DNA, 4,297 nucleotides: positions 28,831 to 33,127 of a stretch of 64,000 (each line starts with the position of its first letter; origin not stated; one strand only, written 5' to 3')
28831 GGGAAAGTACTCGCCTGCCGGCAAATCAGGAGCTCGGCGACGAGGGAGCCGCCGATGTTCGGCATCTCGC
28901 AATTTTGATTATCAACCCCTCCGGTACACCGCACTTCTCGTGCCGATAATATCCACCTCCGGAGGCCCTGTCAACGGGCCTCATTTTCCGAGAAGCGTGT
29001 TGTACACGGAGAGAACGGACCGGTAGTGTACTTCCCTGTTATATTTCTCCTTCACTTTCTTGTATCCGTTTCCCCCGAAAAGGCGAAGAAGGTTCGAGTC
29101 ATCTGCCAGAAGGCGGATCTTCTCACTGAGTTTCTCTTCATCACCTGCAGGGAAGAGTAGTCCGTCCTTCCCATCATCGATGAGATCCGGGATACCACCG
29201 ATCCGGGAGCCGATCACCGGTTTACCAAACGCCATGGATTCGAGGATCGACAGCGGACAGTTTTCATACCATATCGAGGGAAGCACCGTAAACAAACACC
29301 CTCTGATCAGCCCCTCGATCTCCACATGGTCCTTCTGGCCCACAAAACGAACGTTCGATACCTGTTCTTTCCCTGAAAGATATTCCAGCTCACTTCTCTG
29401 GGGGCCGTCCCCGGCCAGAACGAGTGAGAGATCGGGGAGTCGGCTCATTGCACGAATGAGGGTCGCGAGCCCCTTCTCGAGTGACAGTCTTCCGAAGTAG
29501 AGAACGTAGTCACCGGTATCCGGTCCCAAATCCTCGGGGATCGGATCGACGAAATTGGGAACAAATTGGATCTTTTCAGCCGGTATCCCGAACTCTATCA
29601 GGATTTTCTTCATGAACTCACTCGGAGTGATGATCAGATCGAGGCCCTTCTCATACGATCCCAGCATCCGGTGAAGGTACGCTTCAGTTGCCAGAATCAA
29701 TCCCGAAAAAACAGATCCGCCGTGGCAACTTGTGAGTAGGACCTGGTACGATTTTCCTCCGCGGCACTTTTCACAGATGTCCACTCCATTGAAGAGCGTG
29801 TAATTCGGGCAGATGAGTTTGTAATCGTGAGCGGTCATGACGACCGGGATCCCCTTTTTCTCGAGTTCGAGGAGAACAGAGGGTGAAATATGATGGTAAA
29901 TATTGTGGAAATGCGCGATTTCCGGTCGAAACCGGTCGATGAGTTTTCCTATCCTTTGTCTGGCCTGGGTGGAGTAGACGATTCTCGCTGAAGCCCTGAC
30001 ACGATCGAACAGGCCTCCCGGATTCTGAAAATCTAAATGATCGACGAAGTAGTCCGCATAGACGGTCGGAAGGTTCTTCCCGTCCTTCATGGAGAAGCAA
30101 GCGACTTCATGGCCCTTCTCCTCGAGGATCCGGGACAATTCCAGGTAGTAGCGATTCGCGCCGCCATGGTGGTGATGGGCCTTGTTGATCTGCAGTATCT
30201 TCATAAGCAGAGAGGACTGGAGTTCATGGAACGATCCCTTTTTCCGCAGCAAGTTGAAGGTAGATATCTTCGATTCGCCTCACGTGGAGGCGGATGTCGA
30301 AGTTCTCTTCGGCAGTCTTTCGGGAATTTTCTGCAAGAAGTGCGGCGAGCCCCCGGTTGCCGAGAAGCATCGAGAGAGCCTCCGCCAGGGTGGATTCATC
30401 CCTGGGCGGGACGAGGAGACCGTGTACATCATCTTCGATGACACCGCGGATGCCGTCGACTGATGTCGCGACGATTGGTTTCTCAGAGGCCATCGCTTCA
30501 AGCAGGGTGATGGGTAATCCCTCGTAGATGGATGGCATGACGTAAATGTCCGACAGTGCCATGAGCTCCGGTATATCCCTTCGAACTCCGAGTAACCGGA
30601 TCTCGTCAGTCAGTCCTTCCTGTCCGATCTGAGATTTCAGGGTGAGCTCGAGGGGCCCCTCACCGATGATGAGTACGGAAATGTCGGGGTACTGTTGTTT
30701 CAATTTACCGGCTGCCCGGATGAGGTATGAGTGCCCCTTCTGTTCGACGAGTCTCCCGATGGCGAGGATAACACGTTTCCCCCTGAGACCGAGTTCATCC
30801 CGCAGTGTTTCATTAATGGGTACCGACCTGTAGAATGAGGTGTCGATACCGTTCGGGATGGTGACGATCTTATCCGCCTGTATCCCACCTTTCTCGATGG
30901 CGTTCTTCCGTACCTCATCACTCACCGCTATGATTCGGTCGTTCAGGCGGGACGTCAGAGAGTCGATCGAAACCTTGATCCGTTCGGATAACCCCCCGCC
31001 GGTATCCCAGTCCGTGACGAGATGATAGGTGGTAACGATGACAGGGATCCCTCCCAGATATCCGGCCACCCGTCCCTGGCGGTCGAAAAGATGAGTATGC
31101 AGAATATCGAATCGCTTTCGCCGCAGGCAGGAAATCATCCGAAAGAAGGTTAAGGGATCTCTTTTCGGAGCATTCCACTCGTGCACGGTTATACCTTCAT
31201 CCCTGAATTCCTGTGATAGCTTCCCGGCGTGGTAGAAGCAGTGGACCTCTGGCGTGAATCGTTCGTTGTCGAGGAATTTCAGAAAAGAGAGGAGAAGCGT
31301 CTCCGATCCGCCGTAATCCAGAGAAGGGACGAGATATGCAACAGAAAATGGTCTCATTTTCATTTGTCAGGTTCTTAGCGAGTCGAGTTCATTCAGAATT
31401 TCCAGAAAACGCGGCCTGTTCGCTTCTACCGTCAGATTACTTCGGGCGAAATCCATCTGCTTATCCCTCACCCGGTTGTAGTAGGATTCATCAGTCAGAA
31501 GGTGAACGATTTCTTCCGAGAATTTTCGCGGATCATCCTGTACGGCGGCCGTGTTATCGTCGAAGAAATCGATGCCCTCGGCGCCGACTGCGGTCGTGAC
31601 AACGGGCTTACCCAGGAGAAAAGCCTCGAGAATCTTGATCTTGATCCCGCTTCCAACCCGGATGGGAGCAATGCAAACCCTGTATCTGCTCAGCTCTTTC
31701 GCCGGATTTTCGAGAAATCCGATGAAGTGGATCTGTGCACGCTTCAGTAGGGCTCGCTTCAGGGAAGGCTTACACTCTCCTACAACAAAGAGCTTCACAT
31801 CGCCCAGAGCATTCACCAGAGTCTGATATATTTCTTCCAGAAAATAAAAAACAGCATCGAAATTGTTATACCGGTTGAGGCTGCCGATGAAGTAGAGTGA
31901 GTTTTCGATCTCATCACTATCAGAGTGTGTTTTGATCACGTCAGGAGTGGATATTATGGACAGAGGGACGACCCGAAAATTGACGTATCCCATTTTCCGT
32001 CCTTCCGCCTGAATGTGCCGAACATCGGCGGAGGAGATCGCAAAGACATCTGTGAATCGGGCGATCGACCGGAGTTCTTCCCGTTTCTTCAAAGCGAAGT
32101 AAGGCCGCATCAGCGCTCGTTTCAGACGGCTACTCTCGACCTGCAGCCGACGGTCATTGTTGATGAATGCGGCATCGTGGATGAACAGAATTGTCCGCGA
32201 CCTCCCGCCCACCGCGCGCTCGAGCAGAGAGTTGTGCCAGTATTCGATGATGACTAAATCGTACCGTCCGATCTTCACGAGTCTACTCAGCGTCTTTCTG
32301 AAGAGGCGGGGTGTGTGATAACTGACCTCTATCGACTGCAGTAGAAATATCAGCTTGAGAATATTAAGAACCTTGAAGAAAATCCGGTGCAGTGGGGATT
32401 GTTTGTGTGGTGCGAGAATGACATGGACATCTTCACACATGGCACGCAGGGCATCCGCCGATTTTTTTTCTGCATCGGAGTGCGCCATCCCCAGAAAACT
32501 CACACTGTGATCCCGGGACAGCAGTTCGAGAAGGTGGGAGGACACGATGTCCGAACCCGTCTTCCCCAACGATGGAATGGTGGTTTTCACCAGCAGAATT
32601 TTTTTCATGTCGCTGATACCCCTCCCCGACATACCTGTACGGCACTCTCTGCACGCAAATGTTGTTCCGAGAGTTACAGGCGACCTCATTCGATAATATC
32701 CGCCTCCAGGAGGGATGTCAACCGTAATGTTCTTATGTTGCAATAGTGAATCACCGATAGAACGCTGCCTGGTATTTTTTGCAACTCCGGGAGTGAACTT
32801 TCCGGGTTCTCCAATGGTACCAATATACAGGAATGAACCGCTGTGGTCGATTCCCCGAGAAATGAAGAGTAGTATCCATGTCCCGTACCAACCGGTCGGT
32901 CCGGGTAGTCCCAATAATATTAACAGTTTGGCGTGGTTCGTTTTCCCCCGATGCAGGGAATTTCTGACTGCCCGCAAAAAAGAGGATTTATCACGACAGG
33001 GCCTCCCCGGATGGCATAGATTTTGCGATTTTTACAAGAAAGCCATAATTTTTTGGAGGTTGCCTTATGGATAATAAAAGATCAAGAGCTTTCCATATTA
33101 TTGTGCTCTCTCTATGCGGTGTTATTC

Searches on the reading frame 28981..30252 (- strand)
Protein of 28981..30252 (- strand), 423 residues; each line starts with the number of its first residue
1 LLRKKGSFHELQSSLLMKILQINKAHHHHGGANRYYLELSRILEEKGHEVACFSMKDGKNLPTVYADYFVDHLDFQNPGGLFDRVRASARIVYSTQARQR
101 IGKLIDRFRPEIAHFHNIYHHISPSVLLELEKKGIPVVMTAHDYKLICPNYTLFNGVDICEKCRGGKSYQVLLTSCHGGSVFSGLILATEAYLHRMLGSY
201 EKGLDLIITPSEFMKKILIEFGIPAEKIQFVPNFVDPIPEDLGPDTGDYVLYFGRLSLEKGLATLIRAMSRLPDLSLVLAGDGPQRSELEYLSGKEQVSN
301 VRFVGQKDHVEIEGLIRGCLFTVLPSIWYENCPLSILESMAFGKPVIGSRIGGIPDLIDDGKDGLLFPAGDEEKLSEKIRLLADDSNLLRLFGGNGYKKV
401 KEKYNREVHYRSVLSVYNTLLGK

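Call 44: search_protein_families(library=pfam, proteins=[window:28981-30252:-], max_evalue=0.00001)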
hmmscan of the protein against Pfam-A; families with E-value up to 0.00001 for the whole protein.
window:28981-30252:- (423 aa): 5 families
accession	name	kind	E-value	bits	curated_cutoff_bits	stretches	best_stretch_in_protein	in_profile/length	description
PF00534.26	Glycos_transf_1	-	3.4e-36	124.8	26.4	1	244-398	12-171/172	Glycosyl transferases group 1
PF13692.12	Glyco_trans_1_4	-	6.1e-30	104.8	27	1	249-385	3-142/142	Glycosyl transferases group 1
PF13439.12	Glyco_transf_4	-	4.9e-23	82.4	28.5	1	30-237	2-168/170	Glycosyltransferase Family 4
PF13579.12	Glyco_trans_4_4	-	6.6e-14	53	29.7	1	30-233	1-157/158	Glycosyl transferase 4-like domain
PF13524.12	Glyco_trans_1_2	-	9.2e-06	26.1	25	0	265-405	5-134/144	Glycosyl transferase-like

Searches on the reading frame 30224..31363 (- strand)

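Call 44: search_protein_families(library=pfam, proteins=[window:30224-31363:-], max_evalue=0.00001)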
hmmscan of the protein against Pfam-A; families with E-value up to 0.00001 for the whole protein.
window:30224-31363:- (379 aa): 5 families
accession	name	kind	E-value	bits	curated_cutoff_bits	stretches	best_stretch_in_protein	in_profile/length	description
PF00534.26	Glycos_transf_1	-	4.9e-42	143.8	26.4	1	185-349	3-171/172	Glycosyl transferases group 1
PF13692.12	Glyco_trans_1_4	-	1.2e-38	133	27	1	197-336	2-142/142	Glycosyl transferases group 1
PF13439.12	Glyco_transf_4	-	7e-21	75.4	28.5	1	17-176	1-169/170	Glycosyltransferase Family 4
PF13579.12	Glyco_trans_4_4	-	3.5e-14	53.9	29.7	1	24-172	7-158/158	Glycosyl transferase 4-like domain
PF20706.3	GT4-conflict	-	3e-06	26.9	26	1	143-315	149-326/385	Family 4 Glycosyltransferase in conflict systems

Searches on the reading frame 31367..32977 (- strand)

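Call 44: search_protein_families(library=pfam, proteins=[window:31367-32977:-], max_evalue=0.00001)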
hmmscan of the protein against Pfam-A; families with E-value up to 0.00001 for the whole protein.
window:31367-32977:- (536 aa): 2 families
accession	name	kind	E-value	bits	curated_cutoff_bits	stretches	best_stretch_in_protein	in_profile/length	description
PF13692.12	Glyco_trans_1_4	-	1.2e-22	81.2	27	1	360-496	3-142/142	Glycosyl transferases group 1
PF00534.26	Glycos_transf_1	-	1.2e-08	35.2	26.4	1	353-505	10-167/172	Glycosyl transferases group 1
